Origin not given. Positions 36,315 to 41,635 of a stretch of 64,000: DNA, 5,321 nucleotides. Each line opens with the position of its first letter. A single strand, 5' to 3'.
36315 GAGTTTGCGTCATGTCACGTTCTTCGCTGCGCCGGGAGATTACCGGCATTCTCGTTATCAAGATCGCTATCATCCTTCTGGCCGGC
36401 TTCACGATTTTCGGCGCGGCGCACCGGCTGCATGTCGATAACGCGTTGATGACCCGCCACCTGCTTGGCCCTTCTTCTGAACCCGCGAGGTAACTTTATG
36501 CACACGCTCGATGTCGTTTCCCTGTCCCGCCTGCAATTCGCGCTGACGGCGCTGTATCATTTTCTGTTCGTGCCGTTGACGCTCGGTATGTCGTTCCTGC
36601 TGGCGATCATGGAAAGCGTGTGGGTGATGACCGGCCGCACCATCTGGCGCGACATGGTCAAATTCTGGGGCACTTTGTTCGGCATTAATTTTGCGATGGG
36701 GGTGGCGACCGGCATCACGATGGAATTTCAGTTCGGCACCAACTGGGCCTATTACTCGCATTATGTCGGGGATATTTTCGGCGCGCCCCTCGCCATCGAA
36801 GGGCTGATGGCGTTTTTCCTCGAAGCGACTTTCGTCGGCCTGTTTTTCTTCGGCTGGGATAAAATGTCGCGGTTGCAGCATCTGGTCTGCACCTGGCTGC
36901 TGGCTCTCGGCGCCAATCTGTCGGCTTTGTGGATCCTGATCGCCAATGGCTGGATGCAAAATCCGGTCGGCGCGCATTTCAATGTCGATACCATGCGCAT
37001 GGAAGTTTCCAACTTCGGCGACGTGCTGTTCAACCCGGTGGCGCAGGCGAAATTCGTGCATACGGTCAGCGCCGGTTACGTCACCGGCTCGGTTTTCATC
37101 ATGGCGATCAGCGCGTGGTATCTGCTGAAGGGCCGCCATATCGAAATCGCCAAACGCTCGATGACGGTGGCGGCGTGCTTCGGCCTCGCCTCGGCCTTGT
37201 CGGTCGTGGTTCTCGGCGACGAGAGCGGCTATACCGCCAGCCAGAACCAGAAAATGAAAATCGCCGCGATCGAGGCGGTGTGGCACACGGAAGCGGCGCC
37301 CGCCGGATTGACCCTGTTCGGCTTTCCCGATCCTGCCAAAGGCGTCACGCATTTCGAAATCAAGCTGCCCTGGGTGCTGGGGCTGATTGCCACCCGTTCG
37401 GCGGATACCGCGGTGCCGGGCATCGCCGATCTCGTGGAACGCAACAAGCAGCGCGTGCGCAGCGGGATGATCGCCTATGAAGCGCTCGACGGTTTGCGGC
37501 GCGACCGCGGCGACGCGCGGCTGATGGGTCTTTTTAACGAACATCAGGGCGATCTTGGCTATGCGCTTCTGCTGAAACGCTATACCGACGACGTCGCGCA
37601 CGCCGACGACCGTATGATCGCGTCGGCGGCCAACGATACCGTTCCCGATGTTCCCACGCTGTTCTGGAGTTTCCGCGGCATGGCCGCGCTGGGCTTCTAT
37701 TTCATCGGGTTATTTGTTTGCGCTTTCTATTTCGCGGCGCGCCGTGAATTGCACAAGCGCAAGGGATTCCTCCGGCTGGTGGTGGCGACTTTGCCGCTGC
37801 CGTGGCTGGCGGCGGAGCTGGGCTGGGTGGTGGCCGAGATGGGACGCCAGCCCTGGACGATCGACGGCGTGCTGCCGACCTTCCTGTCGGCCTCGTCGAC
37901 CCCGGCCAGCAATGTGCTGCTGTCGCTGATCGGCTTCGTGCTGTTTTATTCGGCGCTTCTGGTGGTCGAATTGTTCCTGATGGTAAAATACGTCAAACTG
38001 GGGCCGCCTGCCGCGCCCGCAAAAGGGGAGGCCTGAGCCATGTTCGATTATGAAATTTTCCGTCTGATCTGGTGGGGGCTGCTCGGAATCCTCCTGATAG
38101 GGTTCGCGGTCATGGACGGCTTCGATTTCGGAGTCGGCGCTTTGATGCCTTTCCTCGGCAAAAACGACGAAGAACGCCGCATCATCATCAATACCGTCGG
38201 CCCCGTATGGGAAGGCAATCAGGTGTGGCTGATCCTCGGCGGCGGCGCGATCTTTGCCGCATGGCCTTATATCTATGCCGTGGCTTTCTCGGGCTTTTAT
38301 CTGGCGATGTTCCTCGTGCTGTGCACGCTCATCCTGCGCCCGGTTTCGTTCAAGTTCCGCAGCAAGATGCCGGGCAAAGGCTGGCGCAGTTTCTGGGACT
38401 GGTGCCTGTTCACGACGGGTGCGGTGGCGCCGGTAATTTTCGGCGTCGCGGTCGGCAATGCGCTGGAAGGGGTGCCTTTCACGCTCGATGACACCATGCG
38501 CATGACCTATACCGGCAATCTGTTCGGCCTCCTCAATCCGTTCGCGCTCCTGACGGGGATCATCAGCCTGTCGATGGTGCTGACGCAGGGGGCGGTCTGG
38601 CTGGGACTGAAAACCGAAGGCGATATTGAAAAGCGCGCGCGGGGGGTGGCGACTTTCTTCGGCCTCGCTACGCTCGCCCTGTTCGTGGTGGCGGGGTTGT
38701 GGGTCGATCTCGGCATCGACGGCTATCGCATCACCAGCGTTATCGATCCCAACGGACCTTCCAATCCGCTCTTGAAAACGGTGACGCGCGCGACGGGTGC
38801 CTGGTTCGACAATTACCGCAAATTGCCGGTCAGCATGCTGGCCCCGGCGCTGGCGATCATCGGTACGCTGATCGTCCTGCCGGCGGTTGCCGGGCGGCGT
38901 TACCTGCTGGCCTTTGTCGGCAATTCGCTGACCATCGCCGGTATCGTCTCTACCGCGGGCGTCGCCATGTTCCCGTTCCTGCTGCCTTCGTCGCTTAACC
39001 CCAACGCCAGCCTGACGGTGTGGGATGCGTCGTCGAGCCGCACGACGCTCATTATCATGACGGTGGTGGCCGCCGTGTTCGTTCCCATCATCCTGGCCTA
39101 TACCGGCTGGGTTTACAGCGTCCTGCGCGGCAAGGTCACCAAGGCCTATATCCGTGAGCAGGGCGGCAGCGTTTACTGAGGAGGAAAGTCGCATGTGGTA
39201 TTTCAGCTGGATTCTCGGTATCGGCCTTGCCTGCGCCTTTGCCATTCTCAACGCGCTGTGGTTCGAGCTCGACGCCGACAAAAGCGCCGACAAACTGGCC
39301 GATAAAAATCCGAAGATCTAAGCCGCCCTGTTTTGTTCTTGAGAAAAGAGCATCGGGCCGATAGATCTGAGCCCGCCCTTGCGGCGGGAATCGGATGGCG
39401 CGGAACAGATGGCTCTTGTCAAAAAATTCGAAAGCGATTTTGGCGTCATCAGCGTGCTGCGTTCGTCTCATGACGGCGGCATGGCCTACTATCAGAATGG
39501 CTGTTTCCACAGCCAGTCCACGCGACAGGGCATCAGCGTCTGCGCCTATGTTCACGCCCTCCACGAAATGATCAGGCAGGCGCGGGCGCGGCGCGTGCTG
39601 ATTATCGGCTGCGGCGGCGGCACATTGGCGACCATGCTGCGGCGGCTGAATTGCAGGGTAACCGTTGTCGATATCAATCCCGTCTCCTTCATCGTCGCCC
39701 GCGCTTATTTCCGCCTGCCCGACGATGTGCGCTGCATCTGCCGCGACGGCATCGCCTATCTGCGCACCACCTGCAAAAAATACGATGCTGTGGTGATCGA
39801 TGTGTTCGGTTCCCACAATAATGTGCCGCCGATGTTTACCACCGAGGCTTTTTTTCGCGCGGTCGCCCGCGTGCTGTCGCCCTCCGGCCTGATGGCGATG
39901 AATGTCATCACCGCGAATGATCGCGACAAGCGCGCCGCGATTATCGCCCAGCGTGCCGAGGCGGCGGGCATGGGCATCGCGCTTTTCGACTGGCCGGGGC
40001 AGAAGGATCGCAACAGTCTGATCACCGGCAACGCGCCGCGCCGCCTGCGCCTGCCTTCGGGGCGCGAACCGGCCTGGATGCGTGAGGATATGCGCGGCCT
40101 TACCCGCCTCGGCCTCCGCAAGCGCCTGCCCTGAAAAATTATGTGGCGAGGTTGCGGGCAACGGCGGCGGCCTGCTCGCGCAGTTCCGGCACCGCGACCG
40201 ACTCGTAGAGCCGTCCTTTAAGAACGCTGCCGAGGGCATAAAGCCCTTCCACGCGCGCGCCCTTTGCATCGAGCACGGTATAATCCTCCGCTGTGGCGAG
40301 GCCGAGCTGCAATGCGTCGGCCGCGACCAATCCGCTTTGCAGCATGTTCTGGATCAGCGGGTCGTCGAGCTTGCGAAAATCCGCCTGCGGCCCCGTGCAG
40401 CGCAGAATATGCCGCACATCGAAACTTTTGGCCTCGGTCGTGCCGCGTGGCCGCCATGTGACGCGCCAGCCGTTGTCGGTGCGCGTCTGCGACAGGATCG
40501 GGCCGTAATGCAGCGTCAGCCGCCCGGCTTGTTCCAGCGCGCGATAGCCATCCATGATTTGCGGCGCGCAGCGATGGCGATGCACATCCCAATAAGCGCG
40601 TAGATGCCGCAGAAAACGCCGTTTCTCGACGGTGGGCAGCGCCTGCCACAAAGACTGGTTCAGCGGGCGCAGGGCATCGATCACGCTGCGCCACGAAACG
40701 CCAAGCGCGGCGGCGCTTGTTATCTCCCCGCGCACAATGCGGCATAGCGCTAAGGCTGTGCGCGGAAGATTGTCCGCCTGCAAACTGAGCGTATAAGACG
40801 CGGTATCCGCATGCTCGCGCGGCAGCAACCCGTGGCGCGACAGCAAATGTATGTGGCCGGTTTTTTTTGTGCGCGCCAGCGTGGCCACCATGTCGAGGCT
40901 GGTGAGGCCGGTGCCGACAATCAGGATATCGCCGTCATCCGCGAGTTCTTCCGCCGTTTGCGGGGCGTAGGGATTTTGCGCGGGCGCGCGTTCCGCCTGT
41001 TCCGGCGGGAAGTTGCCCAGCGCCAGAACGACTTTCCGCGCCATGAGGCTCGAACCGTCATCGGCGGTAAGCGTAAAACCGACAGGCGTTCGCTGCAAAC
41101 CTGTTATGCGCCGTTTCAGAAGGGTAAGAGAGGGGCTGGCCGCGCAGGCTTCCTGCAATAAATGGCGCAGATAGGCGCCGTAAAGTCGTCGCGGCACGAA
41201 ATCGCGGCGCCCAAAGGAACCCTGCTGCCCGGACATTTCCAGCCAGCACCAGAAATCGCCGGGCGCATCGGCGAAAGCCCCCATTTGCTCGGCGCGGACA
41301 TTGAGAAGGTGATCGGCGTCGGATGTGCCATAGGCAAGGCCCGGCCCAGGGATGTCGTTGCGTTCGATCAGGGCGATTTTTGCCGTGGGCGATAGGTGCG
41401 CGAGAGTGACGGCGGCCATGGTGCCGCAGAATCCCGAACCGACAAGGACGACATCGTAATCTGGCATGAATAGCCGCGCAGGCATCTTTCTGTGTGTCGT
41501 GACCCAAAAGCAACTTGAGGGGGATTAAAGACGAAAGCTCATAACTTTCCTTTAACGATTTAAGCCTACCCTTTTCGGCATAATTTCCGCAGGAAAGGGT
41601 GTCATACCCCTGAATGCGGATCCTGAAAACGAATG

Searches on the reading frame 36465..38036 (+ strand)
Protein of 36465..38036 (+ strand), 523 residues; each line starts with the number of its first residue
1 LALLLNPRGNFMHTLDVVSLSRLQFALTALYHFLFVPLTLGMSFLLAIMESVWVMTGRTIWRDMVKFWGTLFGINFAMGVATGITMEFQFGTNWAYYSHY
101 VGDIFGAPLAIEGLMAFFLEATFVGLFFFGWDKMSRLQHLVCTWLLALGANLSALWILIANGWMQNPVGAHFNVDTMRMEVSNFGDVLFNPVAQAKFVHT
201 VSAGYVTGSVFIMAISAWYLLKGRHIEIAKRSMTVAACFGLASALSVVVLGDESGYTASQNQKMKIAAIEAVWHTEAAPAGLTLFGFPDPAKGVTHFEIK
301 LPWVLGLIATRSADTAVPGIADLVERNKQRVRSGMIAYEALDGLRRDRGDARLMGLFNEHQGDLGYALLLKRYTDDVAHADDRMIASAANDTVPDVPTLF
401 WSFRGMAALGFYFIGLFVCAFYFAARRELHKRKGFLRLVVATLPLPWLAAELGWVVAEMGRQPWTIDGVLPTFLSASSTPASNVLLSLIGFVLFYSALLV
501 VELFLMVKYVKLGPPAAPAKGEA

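Call 32: search_protein_families(library=pfam, proteins=[window:36465-38036:+], max_evalue=0.0001)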
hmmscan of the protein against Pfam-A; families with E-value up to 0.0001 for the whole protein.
window:36465-38036:+ (523 aa): 1 family
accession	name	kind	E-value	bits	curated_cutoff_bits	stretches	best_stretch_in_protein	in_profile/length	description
PF01654.22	Cyt_bd_oxida_I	-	3.4e-170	566.6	26.2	1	20-514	1-418/418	Cytochrome bd terminal oxidase subunit I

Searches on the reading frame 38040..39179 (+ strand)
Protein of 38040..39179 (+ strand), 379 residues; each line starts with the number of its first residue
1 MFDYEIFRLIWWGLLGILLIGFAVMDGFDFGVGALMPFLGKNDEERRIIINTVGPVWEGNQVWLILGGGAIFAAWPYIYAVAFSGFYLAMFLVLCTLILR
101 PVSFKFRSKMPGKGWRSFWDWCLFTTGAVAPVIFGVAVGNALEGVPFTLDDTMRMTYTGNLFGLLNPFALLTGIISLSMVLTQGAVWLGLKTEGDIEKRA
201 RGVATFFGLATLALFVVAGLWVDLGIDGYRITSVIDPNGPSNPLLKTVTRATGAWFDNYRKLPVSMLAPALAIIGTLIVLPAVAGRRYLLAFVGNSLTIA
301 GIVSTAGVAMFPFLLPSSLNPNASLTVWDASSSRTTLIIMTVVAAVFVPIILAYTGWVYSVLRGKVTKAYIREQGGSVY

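Call 66: search_protein_families(library=pfam, proteins=[window:38040-39179:+], max_evalue=0.0001)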
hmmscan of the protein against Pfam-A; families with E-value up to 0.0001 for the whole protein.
window:38040-39179:+ (379 aa): 1 family
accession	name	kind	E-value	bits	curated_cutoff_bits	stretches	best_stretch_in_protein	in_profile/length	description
PF02322.20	Cyt_bd_oxida_II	-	9.6e-106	354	35.6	1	8-361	2-301/302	Cytochrome bd terminal oxidase subunit II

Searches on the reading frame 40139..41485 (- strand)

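Call 32: search_protein_families(library=pfam, proteins=[window:40139-41485:-], max_evalue=0.0001)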
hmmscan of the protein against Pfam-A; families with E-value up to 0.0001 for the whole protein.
window:40139-41485:- (448 aa): 5 families
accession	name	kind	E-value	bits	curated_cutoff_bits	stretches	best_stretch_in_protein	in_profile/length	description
PF13454.12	NAD_binding_9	-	1.4e-36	126.2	21.8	1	13-158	1-154/155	FAD-NAD(P)-binding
PF07992.20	Pyr_redox_2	-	2.2e-09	37.6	26.1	1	10-218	1-174/291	Pyridine nucleotide-disulphide oxidoreductase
PF01266.30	DAO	-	1.4e-07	31.8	27.9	0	11-54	1-38/353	FAD dependent oxidoreductase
PF00890.30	FAD_binding_2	-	1.2e-05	25.2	20.4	0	392-423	369-400/414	FAD binding domain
PF05834.18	Lycopene_cycl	-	1.9e-05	24.4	23.4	0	11-170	1-153/380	Lycopene cyclase protein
